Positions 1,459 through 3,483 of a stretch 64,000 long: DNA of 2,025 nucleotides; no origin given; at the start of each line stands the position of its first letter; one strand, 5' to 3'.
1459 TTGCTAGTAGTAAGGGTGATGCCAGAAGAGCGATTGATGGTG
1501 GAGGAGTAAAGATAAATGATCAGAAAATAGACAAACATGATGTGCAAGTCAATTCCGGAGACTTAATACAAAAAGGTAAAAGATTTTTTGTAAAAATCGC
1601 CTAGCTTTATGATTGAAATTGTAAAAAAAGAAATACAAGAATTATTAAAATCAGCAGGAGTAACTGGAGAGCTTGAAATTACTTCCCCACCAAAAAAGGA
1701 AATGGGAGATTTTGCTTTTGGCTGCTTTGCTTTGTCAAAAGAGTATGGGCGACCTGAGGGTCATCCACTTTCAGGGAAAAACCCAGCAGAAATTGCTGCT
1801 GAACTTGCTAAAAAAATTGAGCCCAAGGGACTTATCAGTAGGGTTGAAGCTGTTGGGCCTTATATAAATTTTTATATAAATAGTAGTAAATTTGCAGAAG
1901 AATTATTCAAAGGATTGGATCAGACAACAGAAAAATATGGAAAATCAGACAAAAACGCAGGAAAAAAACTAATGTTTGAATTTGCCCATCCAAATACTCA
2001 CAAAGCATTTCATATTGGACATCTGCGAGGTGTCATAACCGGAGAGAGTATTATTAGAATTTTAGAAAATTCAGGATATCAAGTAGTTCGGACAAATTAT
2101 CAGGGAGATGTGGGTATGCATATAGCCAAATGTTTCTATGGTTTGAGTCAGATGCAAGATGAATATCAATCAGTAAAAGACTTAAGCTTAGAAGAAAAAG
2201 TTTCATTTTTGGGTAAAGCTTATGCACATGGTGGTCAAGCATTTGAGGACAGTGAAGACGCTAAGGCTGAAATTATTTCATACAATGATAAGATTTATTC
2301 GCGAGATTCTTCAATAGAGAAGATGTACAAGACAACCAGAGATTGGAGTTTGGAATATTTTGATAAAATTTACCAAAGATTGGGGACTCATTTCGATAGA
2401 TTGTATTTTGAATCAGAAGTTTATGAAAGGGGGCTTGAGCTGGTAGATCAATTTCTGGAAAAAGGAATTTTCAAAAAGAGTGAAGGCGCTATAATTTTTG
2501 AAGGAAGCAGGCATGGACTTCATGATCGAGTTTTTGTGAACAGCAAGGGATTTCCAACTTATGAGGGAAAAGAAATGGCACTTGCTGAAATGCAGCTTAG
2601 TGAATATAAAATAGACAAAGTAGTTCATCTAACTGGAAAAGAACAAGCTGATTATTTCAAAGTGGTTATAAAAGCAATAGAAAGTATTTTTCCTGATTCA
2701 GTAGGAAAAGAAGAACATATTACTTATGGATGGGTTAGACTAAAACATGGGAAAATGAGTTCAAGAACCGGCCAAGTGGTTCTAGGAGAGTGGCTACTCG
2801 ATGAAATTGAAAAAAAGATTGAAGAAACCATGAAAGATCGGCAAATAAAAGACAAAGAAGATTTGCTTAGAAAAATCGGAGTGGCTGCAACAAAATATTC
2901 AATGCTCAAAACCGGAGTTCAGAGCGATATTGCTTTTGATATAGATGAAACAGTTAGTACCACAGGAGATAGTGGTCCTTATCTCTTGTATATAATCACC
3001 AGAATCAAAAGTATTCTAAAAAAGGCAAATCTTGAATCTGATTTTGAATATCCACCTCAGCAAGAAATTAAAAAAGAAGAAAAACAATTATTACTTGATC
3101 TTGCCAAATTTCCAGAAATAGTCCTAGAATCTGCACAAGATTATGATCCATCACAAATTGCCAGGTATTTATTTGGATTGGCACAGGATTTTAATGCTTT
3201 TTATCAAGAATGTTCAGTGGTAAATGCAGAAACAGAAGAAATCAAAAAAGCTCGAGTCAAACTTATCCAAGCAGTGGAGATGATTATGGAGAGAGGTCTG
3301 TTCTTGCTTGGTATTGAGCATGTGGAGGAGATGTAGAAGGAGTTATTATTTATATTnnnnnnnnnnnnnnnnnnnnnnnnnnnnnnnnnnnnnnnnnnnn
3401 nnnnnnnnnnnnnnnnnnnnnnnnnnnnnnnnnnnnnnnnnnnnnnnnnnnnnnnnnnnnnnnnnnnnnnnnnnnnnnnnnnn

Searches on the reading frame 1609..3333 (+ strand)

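Call 39: search_protein_families(library=pfam, proteins=[window:1609-3333:+], max_evalue=0.001)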
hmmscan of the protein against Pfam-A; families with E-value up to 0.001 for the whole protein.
window:1609-3333:+ (575 aa): 3 families
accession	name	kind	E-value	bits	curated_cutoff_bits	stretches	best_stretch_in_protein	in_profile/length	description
PF00750.26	tRNA-synt_1d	-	1.3e-38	133.3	23.3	1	112-444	13-348/349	tRNA synthetases class I (R), catalytic domain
PF05746.21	DALR_1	-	7.2e-31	107.1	22.3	1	459-575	1-117/117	DALR anticodon binding domain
PF03485.21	Arg_tRNA_synt_N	-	2.4e-15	57.3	21.5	1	4-90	6-85/85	Arginyl tRNA synthetase N terminal domain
